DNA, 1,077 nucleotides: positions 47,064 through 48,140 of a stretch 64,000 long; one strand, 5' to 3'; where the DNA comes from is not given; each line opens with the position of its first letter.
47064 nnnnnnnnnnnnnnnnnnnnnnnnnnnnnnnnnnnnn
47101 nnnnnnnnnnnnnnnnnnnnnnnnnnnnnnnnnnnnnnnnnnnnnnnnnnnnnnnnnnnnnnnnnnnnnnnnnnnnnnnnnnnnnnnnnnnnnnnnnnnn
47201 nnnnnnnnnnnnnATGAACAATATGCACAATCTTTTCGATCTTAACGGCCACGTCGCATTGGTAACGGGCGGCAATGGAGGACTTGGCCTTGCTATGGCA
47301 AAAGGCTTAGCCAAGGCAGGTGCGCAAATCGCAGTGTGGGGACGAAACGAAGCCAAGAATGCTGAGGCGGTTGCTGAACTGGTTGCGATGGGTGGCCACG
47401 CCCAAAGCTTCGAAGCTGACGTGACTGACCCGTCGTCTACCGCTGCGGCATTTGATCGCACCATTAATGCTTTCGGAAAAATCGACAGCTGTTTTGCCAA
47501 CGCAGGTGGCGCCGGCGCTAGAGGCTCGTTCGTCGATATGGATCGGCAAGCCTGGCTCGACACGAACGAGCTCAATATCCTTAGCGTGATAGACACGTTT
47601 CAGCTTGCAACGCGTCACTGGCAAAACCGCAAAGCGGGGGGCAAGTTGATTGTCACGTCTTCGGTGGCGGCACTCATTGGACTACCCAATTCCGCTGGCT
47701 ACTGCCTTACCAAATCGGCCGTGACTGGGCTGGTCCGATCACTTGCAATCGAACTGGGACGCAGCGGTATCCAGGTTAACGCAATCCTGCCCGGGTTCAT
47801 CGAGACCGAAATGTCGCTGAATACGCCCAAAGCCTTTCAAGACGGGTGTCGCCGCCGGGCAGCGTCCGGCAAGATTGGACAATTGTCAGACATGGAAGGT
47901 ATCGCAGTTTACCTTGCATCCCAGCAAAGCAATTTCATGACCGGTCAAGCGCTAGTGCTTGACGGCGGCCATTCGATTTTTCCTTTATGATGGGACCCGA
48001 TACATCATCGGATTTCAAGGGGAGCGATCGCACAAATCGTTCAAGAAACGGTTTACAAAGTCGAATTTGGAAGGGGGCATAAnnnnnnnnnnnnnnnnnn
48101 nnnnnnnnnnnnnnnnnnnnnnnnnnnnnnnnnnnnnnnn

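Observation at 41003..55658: Candidate pathway for a lipophilic galactoside (e.g. galactolipid or glycosylated natural product)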

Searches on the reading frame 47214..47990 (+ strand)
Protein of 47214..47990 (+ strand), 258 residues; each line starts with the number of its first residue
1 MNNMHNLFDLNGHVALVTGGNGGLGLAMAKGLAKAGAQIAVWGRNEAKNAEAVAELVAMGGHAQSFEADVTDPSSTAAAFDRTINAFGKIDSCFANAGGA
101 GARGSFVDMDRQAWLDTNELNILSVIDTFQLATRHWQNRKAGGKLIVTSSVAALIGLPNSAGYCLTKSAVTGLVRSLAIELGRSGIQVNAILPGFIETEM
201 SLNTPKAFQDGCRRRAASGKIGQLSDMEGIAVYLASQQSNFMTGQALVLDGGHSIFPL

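Call 3: search_protein_families(library=pfam, proteins=[window:47214-47990:+])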
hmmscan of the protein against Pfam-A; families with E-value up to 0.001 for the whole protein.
window:47214-47990:+ (258 aa): 5 families
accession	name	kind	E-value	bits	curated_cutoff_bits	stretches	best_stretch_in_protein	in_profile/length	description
PF13561.12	adh_short_C2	-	1.1e-55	189.2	27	1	22-253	6-235/236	Enoyl-(Acyl carrier protein) reductase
PF00106.31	adh_short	-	1.1e-46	159.3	26.6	1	14-203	2-189/195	short chain dehydrogenase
PF08659.16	KR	-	2.5e-16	60.6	22.6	1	15-177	3-163/180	KR domain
PF23441.1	SDR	-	3.8e-06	26.9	27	1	14-253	9-255/258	SDR-like rossmann domain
PF01370.27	Epimerase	-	3e-05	24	20.9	1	15-82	1-62/240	NAD dependent epimerase/dehydratase family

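Call 4: search_protein_families(library=ncbifam, proteins=[window:47214-47990:+])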
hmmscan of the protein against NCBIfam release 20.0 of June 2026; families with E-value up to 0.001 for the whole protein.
window:47214-47990:+ (258 aa): 234 families (the best 25 are shown)
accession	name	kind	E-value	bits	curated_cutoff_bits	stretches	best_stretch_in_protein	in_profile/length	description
NF005559.1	PRK07231.1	subfamily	1.4e-54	185.2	215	1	10-254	2-248/249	glucose 1-dehydrogenase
NF006070.0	PRK08213.1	subfamily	1.1e-53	182.4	279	1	3-255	3-258/259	gluconate 5-dehydrogenase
NF004778.0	PRK06124.1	equivalog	3.7e-53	180.5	303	1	4-254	3-253/256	SDR family oxidoreductase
TIGR01830.1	3oxo_ACP_reduc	equivalog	9.4e-48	163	297.75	1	15-252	1-237/239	3-oxoacyl-[acyl-carrier-protein] reductase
NF005681.0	PRK07478.1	subfamily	5.1e-47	160.4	267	1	9-255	3-251/254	SDR family oxidoreductase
NF009466.0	PRK12826.1-2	subfamily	8e-47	159.8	222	1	13-254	4-245/248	3-oxoacyl-ACP reductase FabG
NF004791.0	PRK06138.1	equivalog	9.6e-47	159.4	312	1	9-255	2-251/252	SDR family oxidoreductase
NF005711.0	PRK07523.1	subfamily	1.5e-46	159.1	413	1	4-253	2-251/255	SDR family oxidoreductase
NF004818.0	PRK06172.1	equivalog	2.9e-46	157.8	336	1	9-253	4-250/253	SDR family oxidoreductase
NF053807.1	RhamDHLra1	equivalog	3.2e-46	158.1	400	1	10-253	2-247/252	L-rhamnose 1-dehydrogenase Lra1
NF009468.0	PRK12826.1-4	equivalog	3.4e-46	158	318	1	9-253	4-247/256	SDR family oxidoreductase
NF052558.1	MBtsdlDhBudC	equivalog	9.1e-46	156.4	270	1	11-254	2-242/250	meso-2,3-butanediol dehydrogenase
NF004198.0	PRK05653.1-3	equivalog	1.3e-45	155.8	296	1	10-254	5-247/248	3-oxoacyl-ACP reductase FabG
NF005853.0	PRK07774.1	equivalog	2.8e-45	154.7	303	1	8-254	2-247/250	SDR family oxidoreductase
TIGR01832.1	kduD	equivalog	3.7e-45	154.3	338.85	1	8-252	1-244/248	2-dehydro-3-deoxy-D-gluconate 5-dehydrogenase KduD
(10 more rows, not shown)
